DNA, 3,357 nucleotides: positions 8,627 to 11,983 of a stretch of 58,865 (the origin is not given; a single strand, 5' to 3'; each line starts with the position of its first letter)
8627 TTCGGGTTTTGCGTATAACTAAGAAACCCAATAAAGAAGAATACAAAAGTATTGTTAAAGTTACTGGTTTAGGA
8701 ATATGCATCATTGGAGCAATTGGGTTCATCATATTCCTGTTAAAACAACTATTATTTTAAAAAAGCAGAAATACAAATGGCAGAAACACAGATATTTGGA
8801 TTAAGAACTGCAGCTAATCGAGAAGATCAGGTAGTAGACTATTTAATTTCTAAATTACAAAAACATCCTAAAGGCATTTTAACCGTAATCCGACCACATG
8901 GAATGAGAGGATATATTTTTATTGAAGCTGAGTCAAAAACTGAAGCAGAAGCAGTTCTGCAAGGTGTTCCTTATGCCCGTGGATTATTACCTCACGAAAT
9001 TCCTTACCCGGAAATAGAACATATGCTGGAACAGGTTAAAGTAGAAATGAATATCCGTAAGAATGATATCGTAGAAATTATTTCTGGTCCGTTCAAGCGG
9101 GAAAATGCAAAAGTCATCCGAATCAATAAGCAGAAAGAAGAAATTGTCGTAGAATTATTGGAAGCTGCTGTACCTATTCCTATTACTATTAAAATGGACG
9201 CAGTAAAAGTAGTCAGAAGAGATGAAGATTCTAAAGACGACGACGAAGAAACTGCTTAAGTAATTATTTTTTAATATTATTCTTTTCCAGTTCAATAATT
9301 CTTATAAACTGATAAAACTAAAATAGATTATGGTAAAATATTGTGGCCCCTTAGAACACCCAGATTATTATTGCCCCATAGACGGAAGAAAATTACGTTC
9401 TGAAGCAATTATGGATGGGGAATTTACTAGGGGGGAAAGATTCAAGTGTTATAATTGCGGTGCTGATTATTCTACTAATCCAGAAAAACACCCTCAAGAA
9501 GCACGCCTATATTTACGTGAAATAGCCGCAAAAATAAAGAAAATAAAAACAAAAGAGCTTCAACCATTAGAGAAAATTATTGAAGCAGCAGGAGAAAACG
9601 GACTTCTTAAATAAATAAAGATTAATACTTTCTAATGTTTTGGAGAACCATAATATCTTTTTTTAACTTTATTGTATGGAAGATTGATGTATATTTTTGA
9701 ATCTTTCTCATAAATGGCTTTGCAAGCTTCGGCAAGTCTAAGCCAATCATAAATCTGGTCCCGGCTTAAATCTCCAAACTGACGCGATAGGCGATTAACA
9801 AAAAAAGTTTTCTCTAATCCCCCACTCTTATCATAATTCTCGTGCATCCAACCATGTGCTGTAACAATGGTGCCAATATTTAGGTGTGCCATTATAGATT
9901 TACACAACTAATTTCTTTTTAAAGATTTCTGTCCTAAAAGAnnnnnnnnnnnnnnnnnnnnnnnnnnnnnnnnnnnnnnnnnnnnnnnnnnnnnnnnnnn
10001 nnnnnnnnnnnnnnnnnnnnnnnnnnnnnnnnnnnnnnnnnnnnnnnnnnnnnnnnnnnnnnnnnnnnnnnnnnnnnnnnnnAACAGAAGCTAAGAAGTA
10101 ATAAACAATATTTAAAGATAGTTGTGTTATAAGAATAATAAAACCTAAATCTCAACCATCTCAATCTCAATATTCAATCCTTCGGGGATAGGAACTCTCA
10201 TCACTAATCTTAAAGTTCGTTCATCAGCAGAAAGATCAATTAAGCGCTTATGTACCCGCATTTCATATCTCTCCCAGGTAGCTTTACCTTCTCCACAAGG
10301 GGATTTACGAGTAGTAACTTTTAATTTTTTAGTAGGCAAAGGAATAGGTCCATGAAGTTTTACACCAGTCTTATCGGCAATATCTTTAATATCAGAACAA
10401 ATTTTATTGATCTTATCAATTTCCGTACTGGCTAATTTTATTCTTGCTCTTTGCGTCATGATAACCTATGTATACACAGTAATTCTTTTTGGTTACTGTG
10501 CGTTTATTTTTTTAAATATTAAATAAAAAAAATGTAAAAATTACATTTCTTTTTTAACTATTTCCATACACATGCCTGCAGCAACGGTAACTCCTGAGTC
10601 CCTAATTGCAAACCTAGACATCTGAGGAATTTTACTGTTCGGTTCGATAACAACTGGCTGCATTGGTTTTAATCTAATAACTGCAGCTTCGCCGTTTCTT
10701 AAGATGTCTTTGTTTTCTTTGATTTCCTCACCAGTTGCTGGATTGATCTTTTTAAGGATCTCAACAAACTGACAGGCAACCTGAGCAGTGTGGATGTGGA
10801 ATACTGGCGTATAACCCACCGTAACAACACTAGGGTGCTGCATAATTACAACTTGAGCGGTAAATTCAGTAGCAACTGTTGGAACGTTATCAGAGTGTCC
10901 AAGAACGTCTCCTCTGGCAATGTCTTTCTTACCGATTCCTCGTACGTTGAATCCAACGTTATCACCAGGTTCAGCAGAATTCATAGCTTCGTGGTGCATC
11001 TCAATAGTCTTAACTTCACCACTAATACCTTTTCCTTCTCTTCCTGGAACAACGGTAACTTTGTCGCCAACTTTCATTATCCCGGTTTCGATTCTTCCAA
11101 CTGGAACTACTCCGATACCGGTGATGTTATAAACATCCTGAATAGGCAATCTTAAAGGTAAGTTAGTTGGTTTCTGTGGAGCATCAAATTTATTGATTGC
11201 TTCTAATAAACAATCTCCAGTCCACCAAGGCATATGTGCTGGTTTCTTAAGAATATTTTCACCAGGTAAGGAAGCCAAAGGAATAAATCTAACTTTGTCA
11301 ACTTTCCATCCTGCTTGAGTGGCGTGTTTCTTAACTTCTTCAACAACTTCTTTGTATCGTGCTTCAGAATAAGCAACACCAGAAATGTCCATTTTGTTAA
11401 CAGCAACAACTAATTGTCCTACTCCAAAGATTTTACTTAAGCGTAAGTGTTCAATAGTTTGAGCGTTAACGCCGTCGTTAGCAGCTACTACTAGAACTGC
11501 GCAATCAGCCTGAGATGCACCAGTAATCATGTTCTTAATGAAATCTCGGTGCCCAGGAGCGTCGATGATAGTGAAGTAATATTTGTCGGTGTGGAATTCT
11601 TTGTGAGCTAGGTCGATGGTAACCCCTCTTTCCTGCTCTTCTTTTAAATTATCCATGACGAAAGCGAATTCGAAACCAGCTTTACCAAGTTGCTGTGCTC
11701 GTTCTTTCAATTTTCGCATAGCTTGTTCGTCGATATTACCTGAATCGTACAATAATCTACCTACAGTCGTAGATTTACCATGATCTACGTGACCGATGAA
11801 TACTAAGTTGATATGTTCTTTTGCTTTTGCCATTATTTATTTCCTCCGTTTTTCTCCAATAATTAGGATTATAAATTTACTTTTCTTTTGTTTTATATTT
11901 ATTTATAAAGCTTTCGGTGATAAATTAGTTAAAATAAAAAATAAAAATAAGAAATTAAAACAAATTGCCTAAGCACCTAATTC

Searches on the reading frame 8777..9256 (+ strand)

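Call 75: search_protein_families(library=pfam, proteins=[window:8777-9256:+], max_evalue=0.001)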
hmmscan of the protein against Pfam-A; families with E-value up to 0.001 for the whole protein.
window:8777-9256:+ (160 aa): 3 families
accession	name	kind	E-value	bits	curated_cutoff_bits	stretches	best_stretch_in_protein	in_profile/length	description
PF03439.18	Spt5-NGN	-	1.3e-16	60.7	22.4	1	5-84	1-84/84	Early transcription elongation factor of RNA pol II, NGN section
PF00467.35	KOW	-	8.1e-05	22.7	22.3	1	95-126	1-32/32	KOW motif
PF23291.1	KOW4_SPT5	-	0.00068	19.9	27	0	92-118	8-34/55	Transcription elongation factor SPT5, fourth KOW domain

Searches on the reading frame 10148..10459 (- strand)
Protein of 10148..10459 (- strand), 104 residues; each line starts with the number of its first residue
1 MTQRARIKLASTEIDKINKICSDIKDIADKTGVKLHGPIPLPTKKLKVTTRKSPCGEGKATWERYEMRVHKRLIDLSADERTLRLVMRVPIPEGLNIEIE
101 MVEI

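Call 75: search_protein_families(library=pfam, proteins=[window:10148-10459:-], max_evalue=0.001)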
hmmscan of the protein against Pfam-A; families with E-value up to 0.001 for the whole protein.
window:10148-10459:- (104 aa): 1 family
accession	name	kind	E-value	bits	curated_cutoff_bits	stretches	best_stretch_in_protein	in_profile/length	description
PF00338.27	Ribosomal_S10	-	1.1e-30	106.2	21.2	1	6-100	1-98/98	Ribosomal protein S10p/S20e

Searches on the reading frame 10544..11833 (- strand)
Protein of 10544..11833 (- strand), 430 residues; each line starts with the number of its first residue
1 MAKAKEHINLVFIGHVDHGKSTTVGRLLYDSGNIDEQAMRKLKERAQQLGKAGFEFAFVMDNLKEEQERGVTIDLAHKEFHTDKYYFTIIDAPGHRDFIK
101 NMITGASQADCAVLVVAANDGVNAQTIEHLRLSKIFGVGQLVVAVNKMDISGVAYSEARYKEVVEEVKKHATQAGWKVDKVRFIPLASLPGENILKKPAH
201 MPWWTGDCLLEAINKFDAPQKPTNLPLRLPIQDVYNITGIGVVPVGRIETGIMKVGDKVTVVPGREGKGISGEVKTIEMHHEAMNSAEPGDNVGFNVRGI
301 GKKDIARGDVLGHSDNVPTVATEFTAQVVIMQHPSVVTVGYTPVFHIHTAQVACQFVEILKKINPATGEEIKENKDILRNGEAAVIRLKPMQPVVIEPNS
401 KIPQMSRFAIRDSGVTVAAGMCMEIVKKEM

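Call 75: search_protein_families(library=pfam, proteins=[window:10544-11833:-], max_evalue=0.001)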
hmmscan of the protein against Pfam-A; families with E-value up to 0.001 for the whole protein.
window:10544-11833:- (430 aa): 5 families
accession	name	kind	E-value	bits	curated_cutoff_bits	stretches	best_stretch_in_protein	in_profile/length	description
PF00009.33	GTP_EFTU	-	2.3e-58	197.3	26.5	1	5-213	1-182/188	Elongation factor Tu GTP binding domain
PF22594.2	GTP-eEF1A_C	-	1.9e-33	115.3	27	1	323-422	1-100/101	GTP-eEF1A C-terminal domain-like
PF03143.23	GTP_EFTU_D3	-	1.4e-25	90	27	1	319-425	3-105/106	Elongation factor Tu C-terminal domain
PF03144.31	GTP_EFTU_D2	-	1.9e-19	70.3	30.3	1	241-311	1-72/73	Elongation factor Tu domain 2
PF01926.29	MMR_HSR1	-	0.0001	22.8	21.9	0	64-132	25-99/113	50S ribosome-binding GTPase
